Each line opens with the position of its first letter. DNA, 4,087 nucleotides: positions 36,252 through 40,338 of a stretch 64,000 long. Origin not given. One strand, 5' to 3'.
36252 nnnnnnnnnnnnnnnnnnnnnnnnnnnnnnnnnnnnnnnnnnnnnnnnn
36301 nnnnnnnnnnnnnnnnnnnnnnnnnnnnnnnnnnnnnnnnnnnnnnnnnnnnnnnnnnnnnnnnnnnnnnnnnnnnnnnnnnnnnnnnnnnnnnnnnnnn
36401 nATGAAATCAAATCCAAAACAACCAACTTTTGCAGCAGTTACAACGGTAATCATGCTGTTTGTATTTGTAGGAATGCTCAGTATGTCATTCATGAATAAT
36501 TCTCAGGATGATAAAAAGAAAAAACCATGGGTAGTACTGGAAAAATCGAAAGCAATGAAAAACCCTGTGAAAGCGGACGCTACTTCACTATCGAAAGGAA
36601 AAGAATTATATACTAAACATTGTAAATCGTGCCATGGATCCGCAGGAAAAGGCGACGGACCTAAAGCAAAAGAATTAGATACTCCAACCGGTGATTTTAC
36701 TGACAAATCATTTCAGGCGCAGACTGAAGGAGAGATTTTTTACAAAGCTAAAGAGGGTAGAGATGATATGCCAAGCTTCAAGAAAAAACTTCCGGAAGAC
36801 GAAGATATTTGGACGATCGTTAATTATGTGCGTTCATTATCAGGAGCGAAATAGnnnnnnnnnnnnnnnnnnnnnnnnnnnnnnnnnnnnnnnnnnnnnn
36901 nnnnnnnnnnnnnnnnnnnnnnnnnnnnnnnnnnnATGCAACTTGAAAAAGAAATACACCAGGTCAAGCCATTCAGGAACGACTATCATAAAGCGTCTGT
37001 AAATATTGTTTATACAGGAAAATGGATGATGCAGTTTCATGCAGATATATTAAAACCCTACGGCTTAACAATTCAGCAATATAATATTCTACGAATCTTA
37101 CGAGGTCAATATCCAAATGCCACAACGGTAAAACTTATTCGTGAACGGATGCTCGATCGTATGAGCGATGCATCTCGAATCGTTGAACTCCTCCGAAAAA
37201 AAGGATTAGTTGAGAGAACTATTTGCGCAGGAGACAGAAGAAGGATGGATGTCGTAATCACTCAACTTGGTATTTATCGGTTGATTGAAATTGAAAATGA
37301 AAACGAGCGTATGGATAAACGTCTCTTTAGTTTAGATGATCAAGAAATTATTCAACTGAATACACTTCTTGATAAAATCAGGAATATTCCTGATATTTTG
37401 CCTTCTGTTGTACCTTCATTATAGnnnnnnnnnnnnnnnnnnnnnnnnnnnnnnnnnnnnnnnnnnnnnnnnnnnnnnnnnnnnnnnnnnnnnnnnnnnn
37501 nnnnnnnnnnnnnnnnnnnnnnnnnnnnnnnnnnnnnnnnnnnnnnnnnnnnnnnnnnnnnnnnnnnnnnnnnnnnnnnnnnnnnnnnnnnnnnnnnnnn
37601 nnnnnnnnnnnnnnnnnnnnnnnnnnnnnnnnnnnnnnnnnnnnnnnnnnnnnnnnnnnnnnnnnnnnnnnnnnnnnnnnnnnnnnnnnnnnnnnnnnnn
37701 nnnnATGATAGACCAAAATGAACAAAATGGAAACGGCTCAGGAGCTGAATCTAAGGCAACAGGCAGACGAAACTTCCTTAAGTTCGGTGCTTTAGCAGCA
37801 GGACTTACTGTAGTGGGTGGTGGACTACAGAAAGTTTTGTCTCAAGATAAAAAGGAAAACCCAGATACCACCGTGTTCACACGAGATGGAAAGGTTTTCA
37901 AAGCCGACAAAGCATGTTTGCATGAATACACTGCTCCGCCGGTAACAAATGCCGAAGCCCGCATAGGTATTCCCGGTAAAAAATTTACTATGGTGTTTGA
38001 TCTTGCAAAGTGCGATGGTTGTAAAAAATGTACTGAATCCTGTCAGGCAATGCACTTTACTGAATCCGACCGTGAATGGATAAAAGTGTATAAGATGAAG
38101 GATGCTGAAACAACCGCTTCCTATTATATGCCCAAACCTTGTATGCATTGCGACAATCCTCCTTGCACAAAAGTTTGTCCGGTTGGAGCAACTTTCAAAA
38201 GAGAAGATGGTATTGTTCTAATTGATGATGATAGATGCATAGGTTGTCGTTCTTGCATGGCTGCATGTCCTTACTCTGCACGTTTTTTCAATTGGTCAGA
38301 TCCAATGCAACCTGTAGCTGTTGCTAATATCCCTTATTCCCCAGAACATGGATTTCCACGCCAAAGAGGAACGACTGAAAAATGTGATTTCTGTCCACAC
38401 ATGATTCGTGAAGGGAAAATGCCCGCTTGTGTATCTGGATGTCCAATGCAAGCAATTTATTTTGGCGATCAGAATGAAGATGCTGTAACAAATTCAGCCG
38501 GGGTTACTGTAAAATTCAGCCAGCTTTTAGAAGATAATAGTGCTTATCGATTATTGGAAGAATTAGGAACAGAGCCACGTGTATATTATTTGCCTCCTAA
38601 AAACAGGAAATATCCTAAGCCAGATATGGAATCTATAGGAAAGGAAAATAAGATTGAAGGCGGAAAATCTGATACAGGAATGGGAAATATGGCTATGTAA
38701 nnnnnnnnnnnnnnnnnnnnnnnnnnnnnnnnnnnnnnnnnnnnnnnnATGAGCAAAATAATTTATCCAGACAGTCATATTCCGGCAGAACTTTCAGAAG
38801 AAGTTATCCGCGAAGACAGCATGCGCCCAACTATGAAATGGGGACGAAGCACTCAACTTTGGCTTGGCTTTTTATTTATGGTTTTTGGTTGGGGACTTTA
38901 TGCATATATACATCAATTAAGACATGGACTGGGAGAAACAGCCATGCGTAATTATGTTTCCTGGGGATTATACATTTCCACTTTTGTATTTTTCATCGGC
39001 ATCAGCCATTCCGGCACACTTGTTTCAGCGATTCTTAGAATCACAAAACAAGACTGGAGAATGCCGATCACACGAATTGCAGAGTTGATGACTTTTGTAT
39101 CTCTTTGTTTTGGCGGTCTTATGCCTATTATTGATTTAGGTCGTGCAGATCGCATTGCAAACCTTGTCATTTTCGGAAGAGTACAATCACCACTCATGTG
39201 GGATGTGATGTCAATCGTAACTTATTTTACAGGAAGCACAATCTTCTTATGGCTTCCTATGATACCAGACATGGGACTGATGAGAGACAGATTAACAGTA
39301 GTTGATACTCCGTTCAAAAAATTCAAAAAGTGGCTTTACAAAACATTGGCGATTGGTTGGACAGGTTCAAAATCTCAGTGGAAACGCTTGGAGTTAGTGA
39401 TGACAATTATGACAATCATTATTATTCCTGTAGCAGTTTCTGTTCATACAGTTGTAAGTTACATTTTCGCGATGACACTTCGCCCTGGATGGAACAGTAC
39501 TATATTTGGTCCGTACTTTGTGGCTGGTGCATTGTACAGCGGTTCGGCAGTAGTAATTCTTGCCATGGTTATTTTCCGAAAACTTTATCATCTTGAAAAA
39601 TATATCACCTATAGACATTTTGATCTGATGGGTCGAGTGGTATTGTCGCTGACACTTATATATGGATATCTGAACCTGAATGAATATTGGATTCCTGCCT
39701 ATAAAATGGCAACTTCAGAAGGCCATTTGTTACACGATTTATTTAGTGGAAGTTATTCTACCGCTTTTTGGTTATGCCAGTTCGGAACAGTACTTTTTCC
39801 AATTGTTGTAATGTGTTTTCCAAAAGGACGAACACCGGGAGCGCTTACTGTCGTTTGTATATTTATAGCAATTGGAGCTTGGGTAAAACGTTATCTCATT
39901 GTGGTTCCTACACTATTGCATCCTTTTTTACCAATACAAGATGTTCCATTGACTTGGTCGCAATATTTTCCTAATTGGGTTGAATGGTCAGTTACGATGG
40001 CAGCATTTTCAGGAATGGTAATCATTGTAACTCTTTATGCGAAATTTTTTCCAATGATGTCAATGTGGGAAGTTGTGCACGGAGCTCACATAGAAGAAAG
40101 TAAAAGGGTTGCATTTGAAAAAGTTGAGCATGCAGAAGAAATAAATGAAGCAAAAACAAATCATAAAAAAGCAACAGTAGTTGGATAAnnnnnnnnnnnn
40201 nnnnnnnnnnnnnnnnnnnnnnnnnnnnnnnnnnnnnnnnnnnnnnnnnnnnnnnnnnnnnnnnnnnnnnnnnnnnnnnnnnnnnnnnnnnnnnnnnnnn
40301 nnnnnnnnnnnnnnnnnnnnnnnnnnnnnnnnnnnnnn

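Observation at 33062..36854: Module 1: Tat-FeS / NrfD-like / unknown anchored protein / monohaem cytochrome c with no catalytic partner (stripped-down ACIII-like unit)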

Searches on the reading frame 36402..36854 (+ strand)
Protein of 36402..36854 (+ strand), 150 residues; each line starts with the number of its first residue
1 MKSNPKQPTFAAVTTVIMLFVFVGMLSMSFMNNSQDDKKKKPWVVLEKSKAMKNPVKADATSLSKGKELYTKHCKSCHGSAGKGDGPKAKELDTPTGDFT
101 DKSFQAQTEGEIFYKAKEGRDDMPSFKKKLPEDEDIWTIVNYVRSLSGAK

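Call 4: search_protein_families(library=pfam, proteins=[window:36402-36854:+], max_evalue=0.01)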
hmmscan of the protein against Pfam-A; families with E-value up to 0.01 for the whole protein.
window:36402-36854:+ (150 aa): 2 families
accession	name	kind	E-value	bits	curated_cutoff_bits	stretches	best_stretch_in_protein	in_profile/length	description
PF00034.26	Cytochrom_C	-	3.7e-13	51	21.3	1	64-147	2-90/90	Cytochrome c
PF13442.11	Cytochrome_CBB3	-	5.2e-13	49.6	27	1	63-143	3-68/68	Cytochrome C oxidase, cbb3-type, subunit III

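Call 5: search_protein_families(library=ncbifam, proteins=[window:36402-36854:+], max_evalue=0.01)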
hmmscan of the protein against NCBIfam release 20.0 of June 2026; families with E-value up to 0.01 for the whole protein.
window:36402-36854:+ (150 aa): 10 families
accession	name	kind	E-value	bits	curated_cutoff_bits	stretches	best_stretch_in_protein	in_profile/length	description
NF011054.0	PRK14486.1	equivalog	2.6e-15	56.7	447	1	47-147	199-291/294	putative bifunctional cbb3-type cytochrome c oxidase subunit II/cytochrome c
NF033864.1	cytochrome579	equivalog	9.5e-15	54.8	280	1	22-146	7-139/179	cytochrome 579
TIGR00782.1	ccoP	equivalog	1.1e-10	41.3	179.95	1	55-149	195-284/285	cytochrome-c oxidase, cbb3-type subunit III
NF045930.1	Cytc6PetJCyano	equivalog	6.3e-09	35.8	135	1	54-144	19-103/110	cytochrome c6 PetJ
NF050122.1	bc1_QcrC_actin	exception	3.8e-08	32.9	200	1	48-85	27-63/253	cytochrome bc1 complex diheme cytochrome c subunit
TIGR04494.1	c550_PedF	equivalog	1.3e-07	31.6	122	1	47-145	34-129/133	cytochrome c-550 PedF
NF045773.1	cytochro_C550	exception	5.9e-06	26.2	125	1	15-126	10-102/118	cytochrome c550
TIGR03872.1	cytochrome_MoxG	equivalog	2e-05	24.7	147.8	1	30-145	11-120/133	cytochrome c(L), periplasmic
NF045774.1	cytochro_C551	exception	0.00011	22.1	118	1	25-125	13-91/110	cytochrome c551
NF040606.1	CytoC_perox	subfamily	0.00059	19.2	150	1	57-87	292-322/524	di-heme-cytochrome C peroxidase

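Call 44: search_solved_structures(query=window:36402-36854:+, max_evalue=0.001)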
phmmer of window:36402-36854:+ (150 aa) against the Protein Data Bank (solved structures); distinct sequences matched with E-value up to 0.001: 24.
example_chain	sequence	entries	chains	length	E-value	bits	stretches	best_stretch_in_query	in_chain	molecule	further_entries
9vr0_A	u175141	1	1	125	1.4e-20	77.4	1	43-146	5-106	Cytochrome c552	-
7o9u_A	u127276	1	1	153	1.9e-20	77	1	42-146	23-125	Cytochrome c552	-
6h5l_B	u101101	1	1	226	1.8e-14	57.5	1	55-146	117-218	Conserved hypothetical cytochrome protein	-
6btm_E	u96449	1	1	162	1.3e-09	41.8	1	50-146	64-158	Alternative Complex III subunit E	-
6f0k_E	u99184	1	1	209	5.1e-09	39.9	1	54-147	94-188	Quinol:cytochrome c oxidoreductase monoheme cytochrome subunit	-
7o38_A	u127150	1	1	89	3.4e-08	37.2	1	67-147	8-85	Cytochrome c-552 Ks_3357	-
3mk7_C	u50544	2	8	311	3.3e-07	34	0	55-147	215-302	Cytochrome c oxidase, cbb3-type, subunit P | Cbb3-type cytochrome c oxidase subunit CcoP1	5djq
8smr_G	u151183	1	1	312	1.2e-06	32.3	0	45-147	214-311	Cbb3-type cytochrome c oxidase subunit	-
8snh_G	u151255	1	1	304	6.7e-06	29.8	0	60-130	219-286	Cbb3-type cytochrome c oxidase subunit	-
5mxy_A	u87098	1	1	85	8.9e-06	29.4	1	65-144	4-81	Cytochrome c-552 Ks_3358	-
6lod_E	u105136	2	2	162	1.7e-05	28.5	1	55-146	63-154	Cytochrome c domain-containing protein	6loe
9wcx_U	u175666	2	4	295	1.9e-05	28.3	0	60-147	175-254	Cytochrome bc1 complex cytochrome c subunit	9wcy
7q21_C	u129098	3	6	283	3.1e-05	27.6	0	60-145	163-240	Cytochrome bc1 complex cytochrome c subunit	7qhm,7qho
5mxz_A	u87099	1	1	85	3.2e-05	27.6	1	65-144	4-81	Cytochrome c-552 Ks_3358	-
6hwh_M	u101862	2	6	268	0.00011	25.9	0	63-145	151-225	Cytochrome bc1 complex cytochrome c subunit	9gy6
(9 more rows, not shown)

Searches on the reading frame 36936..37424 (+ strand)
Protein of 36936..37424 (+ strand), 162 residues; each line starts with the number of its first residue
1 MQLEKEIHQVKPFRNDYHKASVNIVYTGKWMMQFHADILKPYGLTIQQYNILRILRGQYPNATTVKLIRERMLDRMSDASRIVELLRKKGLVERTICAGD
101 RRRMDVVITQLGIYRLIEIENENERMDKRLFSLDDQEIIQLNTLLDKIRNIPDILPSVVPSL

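Call 4: search_protein_families(library=pfam, proteins=[window:36936-37424:+], max_evalue=0.01)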
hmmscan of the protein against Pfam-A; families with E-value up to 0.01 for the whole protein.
window:36936-37424:+ (162 aa): 2 families
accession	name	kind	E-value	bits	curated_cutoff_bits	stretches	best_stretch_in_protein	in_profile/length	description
PF12802.13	MarR_2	-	2.4e-09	37.6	27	1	42-103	1-61/61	MarR family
PF01047.28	MarR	-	5.4e-06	26.6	24.6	1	44-103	1-58/59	MarR family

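Call 5: search_protein_families(library=ncbifam, proteins=[window:36936-37424:+], max_evalue=0.01)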
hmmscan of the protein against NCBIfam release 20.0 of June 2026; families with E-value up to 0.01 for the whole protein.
window:36936-37424:+ (162 aa): 10 families
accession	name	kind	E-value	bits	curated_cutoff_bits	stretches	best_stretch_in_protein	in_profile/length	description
TIGR02337.1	HpaR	equivalog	1.7e-09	37.6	121.2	1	30-147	12-128/130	homoprotocatechuate degradation operon regulator HpaR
NF053777.1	Saro0803TransReg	equivalog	2.1e-07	30.7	200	1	36-149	27-139/140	Saro_0803 family transcriptional regulator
NF002926.0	PRK03573.1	equivalog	7.9e-06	25.9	120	1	39-150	24-136/144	transcriptional regulator SlyA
NF045593.1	bilirub_TF_BilQ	equivalog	3.1e-05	23.7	125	1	31-149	15-132/135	bilirubin utilization transcriptional regulator BilQ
NF008122.0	PRK10870.1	equivalog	0.00013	21.7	157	1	77-148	86-158/176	transcriptional repressor MprA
TIGR01889.1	Staph_reg_Sar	paralog_domain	0.00019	21.7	62.6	1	31-110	10-91/109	staphylococcal accessory regulator family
NF052638.1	TransRegOhrRVib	equivalog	0.0011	18.7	200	1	36-148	27-136/141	transcriptional regulator OhrR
NF050133.1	TransRegFabT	equivalog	0.0017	18.7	200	1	57-148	39-130/138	fatty acid biosynthesis transcriptional regulator FabT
NF052438.1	TransRegRv0880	equivalog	0.0032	17.3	220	1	68-146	56-133/143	Rv0880 family HTH-type transcriptional regulator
NF041230.1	BagL_FevM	exception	0.0038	17.2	230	1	72-153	65-143/145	MarR family transcriptional regulator BagL/FevM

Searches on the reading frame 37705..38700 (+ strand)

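Call 7: search_protein_families(library=pfam, proteins=[window:37705-38700:+], max_evalue=0.01)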
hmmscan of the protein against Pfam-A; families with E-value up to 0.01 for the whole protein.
window:37705-38700:+ (331 aa): 14 families
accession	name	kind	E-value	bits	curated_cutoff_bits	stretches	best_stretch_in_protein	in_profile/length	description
PF13247.11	Fer4_11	-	1.1e-23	83.8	26.2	2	139-198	3-64/100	4Fe-4S dicluster domain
PF12838.12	Fer4_7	-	3.4e-14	53.5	27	3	102-162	1-52/52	4Fe-4S dicluster domain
PF13237.11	Fer4_10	-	5.9e-13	49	25.5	3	140-189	3-53/53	4Fe-4S dicluster domain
PF13187.11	Fer4_9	-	5.9e-12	45.9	27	3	102-162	1-51/52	4Fe-4S dicluster domain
PF12837.12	Fer4_6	-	6.6e-12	45.2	25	2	170-192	1-23/24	4Fe-4S binding domain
PF00037.32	Fer4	-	2.3e-08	34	21.1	1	172-192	2-22/24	4Fe-4S binding domain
PF12797.12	Fer4_2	-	2.5e-08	33.8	24.5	2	170-190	2-22/22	4Fe-4S binding domain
PF25160.1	LdpA_Fe-S-bd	-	5e-06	26.6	27.6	1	149-191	5-41/49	LdpA Fe-S cluster-binding domain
PF14697.11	Fer4_21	-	2.4e-05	24.8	35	1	173-191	3-21/59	4Fe-4S dicluster domain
PF12800.12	Fer4_4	-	2.9e-05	24.5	24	1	176-190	2-16/17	4Fe-4S binding domain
PF13534.11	Fer4_17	-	3.5e-05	24.7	22.2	0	102-161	1-59/61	4Fe-4S dicluster domain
PF13183.11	Fer4_8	-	4.6e-05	24.3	27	1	100-161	2-67/68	4Fe-4S dicluster domain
PF13484.11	Fer4_16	-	0.00014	23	30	0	177-192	1-16/66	4Fe-4S double cluster binding domain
PF12798.12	Fer4_3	-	0.0078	17.4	27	0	178-192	1-15/15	4Fe-4S binding domain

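Call 49: search_protein_families(library=ncbifam, proteins=[window:37705-38700:+], max_evalue=0.01)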
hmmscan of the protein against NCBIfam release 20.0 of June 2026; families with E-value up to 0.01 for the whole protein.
window:37705-38700:+ (331 aa): 63 families (the best 25 are shown)
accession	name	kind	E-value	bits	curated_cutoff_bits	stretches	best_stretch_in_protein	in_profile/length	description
NF045797.1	DsrO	equivalog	1.4e-56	191.6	200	1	86-296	36-234/235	sulfate reduction electron transfer complex DsrMKJOP subunit DsrO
NF041782.1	mnquin_red_QrcC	equivalog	4.2e-46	157.5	400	1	94-298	1-227/239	menaquinone reductase iron-sulfur cluster-binding subunit QrcC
NF011569.0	PRK14993.1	equivalog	1.9e-41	142.1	416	2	83-197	33-151/244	tetrathionate reductase subunit TtrB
TIGR03149.1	cyt_nit_nrfC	equivalog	4.4e-39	134.2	377.6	2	91-197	36-146/225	cytochrome c nitrite reductase Fe-S protein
NF041715.1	arsenate_red_ArrB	equivalog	5.8e-38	130.7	450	2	93-201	2-112/233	arsenate respiratory reductase iron-sulfur subunit ArrB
TIGR02951.1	DMSO_dmsB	equivalog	1.1e-33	116.6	214.1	2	96-196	4-115/161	DMSO/selenate family reductase complex B subunit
NF008134.0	PRK10882.1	equivalog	2.3e-31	109.1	263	2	76-203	20-171/329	hydrogenase 2 operon protein HybA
TIGR03478.1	DMSO_red_II_bet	subfamily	2.2e-30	105.7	480.7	3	139-197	124-183/321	DMSO reductase family type II enzyme, iron-sulfur subunit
NF045715.1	sulf_resp_HmcB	equivalog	2.8e-26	92.3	420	1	124-258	85-200/307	sulfate respiration complex iron-sulfur protein HmcB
NF038355.1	FDH3_beta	equivalog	3.8e-26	92.2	240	1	95-258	4-166/180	formate dehydrogenase FDH3 subunit beta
NF042979.1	EthbenzDh_ebdB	equivalog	4.5e-24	85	740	1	139-302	146-281/354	ethylbenzene dehydrogenase subunit beta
TIGR01582.1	FDH-beta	equivalog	9.3e-20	70.9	334.7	2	95-192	23-140/283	formate dehydrogenase subunit beta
TIGR01660.1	narH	equivalog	1.4e-19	69.9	524.05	1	133-199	170-237/492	nitrate reductase subunit beta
NF009408.0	PRK12769.1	equivalog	7.2e-19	67.4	1003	1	98-256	7-147/659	formate-dependent uric acid utilization protein AegA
NF007658.0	PRK10330.1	equivalog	1.4e-18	67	260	1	96-258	5-159/181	electron transport protein HydN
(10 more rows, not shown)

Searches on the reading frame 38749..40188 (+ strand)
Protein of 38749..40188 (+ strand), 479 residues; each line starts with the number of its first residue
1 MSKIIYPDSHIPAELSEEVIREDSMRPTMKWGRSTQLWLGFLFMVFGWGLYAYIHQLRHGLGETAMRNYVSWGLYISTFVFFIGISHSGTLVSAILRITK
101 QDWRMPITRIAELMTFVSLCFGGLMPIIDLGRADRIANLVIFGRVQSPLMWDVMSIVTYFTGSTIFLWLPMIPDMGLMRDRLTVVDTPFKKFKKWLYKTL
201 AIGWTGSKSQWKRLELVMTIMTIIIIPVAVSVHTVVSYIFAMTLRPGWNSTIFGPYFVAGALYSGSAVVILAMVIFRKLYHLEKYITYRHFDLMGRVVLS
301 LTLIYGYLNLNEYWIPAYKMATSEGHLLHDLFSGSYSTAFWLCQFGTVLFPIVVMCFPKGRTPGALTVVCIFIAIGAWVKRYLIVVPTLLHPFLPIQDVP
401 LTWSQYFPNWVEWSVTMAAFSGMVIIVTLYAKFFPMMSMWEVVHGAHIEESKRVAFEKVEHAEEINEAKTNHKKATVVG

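Call 7: search_protein_families(library=pfam, proteins=[window:38749-40188:+], max_evalue=0.01)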
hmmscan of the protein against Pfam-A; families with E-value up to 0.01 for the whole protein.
window:38749-40188:+ (479 aa): 1 family
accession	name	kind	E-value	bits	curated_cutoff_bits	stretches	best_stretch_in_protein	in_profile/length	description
PF03916.19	NrfD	-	6.7e-33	115.1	25.8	1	63-389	2-309/313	Polysulphide reductase, NrfD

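Call 49: search_protein_families(library=ncbifam, proteins=[window:38749-40188:+], max_evalue=0.01)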
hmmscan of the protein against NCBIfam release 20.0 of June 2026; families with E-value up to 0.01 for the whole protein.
window:38749-40188:+ (479 aa): 2 families
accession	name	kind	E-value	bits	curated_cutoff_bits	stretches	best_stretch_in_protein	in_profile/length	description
NF045798.1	DsrP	equivalog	1e-32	113.9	350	2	32-169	9-142/346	sulfate reduction electron transfer complex DsrMKJOP subunit DsrP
NF041784.1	mnquin_red_QrcD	equivalog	1.3e-22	80.6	570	2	248-437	216-401/408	menaquinone reductase integral membrane subunit QrcD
